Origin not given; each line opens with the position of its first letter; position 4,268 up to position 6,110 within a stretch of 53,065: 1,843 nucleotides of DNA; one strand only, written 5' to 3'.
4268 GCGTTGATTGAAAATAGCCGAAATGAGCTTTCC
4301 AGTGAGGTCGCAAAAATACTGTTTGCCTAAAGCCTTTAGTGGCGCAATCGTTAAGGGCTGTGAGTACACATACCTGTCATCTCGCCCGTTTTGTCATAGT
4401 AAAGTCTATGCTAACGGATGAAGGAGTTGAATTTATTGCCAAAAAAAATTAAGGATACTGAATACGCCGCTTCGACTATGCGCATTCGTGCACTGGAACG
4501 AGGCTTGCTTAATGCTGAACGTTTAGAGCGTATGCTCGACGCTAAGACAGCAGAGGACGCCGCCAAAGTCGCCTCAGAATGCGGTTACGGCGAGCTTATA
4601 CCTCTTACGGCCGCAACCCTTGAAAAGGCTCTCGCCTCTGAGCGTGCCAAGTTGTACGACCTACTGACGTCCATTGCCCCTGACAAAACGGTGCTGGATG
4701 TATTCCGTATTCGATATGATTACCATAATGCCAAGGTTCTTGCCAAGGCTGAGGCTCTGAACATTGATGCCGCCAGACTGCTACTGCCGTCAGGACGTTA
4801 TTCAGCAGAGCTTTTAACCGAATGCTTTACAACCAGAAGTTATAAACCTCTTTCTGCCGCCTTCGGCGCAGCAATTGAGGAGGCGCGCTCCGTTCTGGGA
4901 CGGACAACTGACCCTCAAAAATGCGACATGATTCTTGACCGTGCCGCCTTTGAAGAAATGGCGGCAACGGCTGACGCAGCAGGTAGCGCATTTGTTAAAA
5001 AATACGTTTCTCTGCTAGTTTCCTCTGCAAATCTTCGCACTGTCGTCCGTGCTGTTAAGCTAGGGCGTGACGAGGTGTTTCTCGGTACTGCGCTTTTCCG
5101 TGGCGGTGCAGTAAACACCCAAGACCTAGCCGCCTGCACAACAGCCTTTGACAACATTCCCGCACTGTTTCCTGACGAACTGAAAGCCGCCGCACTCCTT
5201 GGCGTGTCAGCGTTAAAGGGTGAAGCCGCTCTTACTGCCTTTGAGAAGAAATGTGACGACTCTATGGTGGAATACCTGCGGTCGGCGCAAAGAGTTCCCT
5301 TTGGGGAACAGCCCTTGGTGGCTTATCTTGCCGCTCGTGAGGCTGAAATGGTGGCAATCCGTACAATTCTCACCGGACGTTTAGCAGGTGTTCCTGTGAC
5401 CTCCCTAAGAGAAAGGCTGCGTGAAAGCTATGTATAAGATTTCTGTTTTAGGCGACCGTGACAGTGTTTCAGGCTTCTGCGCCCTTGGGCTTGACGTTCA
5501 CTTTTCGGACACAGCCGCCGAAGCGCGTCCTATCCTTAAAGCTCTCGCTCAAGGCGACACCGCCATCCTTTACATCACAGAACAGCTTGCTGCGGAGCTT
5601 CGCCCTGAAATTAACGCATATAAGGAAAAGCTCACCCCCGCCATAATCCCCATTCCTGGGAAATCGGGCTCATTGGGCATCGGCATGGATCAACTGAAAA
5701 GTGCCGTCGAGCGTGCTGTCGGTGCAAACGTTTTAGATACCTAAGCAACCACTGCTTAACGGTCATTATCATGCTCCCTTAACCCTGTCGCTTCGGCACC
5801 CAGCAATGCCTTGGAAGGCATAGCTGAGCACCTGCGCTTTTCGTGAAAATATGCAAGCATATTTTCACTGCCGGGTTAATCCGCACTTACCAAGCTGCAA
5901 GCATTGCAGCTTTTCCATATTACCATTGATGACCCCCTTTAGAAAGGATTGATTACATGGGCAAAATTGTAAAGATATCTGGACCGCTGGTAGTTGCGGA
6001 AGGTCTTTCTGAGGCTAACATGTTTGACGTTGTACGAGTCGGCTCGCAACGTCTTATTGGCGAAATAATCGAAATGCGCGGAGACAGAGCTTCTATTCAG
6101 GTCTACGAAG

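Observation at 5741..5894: Repeat element of ~145 nt with RNA-like structure and compensatory changes (copy 1, inside the V-ATPase operon)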

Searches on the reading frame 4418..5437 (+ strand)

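Call 30: search_protein_families(library=pfam, proteins=[window:4418-5437:+])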
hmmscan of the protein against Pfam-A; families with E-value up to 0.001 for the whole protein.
window:4418-5437:+ (339 aa): 1 family
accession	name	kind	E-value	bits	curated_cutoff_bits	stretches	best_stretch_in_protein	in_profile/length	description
PF01992.21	vATP-synt_AC39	-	1.2e-58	199.5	29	1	22-333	4-339/339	ATP synthase (C/AC39) subunit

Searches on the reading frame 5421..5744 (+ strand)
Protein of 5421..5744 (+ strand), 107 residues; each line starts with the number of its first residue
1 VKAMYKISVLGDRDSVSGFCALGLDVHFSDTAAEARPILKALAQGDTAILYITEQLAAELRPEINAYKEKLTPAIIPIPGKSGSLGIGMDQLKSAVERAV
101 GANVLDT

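Call 10: find_encoding_contigs(protein=window:5421-5744:+, flank=3000, max_places=10)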
Protein window:5421-5744:+ (107 aa): no gene with exactly this product is on record in the collection.

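Call 30: search_protein_families(library=pfam, proteins=[window:5421-5744:+])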
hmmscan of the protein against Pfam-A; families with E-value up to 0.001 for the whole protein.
window:5421-5744:+ (107 aa): 1 family
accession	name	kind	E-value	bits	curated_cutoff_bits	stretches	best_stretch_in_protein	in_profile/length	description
PF01990.22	ATP-synt_F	-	4.1e-23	81.9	23.5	1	7-96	1-91/91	ATP synthase (F/14-kDa) subunit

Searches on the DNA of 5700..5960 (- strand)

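Call 6: search_rna_families(source=window, start=5700, end=5960, threshold=evalue, max_evalue=10)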
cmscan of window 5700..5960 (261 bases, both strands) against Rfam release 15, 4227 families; matches with E-value up to 10: 2.
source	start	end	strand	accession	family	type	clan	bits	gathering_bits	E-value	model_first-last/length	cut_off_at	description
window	5840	5869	-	RF04255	MIR8001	Gene; miRNA;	-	14.2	90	5.6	1-67/67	no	MIR8001 microRNA precursor family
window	5884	5903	-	RF01046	WLE3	Cis-reg;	-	12.1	50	9.1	1-44/44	no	Wingless localisation element 3 (WLE3)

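Call 45: build_rna_model(alignment_id=A5, structure=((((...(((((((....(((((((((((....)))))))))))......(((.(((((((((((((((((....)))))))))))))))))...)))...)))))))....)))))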
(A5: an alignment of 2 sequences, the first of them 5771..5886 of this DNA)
Model R1 built from alignment A5 (2 sequences, 116 columns); structure: as given.
model positions 116; base pairs 42; branch points 1; effective number of sequences 0.65; information 0.591 bits per position. Calibrated on 0.2 Mb of random sequence (short: E-values are rough).
structure used (alignment columns):
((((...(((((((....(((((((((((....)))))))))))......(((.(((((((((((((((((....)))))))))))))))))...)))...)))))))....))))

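Call 46: search_with_rna_model(model_id=R1, source=window, filters=off, max_evalue=10)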
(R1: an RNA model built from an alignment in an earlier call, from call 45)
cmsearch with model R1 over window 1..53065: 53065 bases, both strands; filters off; matches with E-value up to 10: 19.
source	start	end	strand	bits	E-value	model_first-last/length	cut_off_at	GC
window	5771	5886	-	136.5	3.4e-38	1-116/116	no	0.52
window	23072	23187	-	134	2e-37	1-116/116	no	0.48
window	5843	5868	+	21.5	0.0007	19-44/116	no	0.31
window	23144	23169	+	21.4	0.00075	19-44/116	no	0.31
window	23094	23137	+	16.4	0.024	53-96/116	no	0.5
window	5795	5832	+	15.4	0.047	55-92/116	no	0.61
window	11655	11766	-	13.5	0.18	1-116/116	no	0.47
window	11673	11707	+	13.3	0.2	56-91/116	no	0.4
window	654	758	-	12.3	0.4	1-116/116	no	0.34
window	29347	29453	+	11.3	0.81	1-116/116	no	0.43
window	15496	15573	-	10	1.9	1-116/116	no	0.56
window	26922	27026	-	9.6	2.5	1-116/116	no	0.4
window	660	718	+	9.4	2.9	1-116/116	no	0.37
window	336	365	-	8.4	5.9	1-116/116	no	0.7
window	46753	46797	-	8.4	5.9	1-116/116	no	0.36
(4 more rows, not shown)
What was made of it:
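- Checked: The two copies cannot be a chance resemblance: each matches the model built from them at about 135 bits, and the next full-length candidate in the window scores 13.5 bits (call 46).
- Call 46 gives 136.5 and 134 bits for the two copies.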

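Call 47: search_with_rna_model(model_id=R1, sources=[L001, L002, L054, L055, L056, L057, L058, L059, L060, L061, L062, L063, L064, L065, L066, L067, L068, L069, L070, L071, L072, L073, L075, L076, L077, L078, L079, L080, L081, L082, L083, L084, L086, L087, L088, L089, L090, L091, L092, L094, L096, L098, L099, L100, L102, L103, L107, L109, L121], max_evalue=1)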
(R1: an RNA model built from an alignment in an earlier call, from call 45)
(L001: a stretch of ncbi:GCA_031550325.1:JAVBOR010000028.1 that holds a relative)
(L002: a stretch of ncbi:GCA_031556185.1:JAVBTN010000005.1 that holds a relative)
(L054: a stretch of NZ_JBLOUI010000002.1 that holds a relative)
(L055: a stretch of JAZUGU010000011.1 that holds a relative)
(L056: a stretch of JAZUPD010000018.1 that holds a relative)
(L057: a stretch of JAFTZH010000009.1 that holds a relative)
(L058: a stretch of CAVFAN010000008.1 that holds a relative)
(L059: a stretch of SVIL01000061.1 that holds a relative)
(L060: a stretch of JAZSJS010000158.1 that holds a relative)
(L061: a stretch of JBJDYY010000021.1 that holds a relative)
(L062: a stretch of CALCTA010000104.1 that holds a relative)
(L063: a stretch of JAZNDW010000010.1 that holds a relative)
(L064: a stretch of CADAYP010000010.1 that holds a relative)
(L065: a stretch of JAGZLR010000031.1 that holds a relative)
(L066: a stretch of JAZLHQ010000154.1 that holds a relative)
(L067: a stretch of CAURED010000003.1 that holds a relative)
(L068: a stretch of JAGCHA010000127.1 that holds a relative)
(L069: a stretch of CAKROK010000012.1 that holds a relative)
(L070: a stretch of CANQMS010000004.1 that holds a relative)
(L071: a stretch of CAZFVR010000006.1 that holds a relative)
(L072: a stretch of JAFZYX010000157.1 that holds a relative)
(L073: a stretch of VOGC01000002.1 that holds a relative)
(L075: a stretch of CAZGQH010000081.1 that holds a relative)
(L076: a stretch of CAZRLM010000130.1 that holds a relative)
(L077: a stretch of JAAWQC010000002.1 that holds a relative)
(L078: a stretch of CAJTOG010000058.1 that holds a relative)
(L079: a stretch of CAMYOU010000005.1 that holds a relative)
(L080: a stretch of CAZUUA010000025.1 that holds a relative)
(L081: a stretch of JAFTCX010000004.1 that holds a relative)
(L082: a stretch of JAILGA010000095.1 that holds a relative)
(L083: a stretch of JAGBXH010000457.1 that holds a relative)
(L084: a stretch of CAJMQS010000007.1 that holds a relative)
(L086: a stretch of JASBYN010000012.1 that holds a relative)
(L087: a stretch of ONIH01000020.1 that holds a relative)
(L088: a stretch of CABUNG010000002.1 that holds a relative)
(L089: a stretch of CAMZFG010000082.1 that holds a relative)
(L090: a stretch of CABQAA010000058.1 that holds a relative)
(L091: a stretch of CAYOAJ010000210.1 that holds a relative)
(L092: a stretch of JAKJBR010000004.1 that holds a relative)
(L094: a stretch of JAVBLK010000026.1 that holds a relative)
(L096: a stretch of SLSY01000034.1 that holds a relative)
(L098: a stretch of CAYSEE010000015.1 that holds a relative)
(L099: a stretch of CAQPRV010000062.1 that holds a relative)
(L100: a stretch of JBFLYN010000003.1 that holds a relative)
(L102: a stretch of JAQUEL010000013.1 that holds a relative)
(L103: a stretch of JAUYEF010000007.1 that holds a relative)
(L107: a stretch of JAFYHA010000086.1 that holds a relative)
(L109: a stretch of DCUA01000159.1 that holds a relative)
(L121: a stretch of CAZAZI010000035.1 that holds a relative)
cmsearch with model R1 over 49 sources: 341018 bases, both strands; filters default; matches with E-value up to 1: 0.
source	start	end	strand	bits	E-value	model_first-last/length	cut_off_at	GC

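Call 57: search_dna_similar(query=window:5741-5897:+, collection=plasmids, mode=distant, max_evalue=0.01)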
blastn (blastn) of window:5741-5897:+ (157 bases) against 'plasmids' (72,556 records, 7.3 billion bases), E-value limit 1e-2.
No match.

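Call 58: search_dna_similar(query=window:5741-5897:+, collection=phages, mode=distant, max_evalue=0.01)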
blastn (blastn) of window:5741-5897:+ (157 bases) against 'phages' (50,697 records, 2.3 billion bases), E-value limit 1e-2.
No match.
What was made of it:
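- Tried and rejected: blastn against plasmids and phages (calls 57, 58).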

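Call 73: search_with_rna_model(model_id=R1, sources=[L138, L139, L140, L141, L142, L143, L144, L145, L146, L147, L148, L149, L150, L151, L152, L153, L154, L155, L156, L157, L158, L159, L160, L161, L162, L163, L164, L165, L166, L167, L168, L169, L170, L171, L172, L173, L174, L175, L176, L134, L135, L136, L137], max_evalue=1)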
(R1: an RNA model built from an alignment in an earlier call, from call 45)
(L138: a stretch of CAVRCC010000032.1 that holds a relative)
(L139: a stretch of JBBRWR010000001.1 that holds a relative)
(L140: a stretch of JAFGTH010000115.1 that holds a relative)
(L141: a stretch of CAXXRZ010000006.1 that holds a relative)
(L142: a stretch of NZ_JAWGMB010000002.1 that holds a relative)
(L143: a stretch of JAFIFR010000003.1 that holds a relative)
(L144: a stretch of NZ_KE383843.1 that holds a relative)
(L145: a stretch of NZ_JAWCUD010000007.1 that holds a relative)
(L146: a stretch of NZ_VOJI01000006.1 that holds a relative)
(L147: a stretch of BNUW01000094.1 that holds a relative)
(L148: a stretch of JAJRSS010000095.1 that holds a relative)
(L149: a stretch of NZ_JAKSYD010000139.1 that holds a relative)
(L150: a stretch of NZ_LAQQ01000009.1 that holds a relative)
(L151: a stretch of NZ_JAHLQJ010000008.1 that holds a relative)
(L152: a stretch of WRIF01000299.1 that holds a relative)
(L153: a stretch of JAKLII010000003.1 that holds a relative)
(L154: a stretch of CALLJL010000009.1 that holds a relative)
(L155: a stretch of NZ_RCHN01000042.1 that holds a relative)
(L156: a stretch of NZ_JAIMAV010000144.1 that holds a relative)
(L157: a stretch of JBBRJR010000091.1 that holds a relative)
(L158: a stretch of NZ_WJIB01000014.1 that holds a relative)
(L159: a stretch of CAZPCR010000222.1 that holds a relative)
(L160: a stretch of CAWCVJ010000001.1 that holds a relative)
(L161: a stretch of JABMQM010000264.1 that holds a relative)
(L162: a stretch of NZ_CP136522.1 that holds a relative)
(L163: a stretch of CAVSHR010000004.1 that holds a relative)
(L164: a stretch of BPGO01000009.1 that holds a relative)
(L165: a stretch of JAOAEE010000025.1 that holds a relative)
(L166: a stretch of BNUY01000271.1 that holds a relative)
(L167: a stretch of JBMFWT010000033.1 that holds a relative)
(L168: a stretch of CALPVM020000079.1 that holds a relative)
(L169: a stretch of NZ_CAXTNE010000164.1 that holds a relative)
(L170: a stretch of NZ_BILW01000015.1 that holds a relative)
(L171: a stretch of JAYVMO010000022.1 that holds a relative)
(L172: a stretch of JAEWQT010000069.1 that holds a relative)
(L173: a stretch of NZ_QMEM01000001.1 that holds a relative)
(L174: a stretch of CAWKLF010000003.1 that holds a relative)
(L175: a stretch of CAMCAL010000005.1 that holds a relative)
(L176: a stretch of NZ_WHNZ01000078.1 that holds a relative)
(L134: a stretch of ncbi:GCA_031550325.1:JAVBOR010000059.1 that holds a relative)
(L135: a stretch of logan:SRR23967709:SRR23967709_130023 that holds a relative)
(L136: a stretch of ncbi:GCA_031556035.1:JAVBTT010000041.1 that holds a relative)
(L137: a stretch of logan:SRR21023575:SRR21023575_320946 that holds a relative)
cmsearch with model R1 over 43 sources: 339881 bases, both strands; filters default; matches with E-value up to 1: 0.
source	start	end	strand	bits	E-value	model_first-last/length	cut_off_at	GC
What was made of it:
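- Tried and rejected: Model R1 against 92 loci from relatives, with no hits (calls 47, 73).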
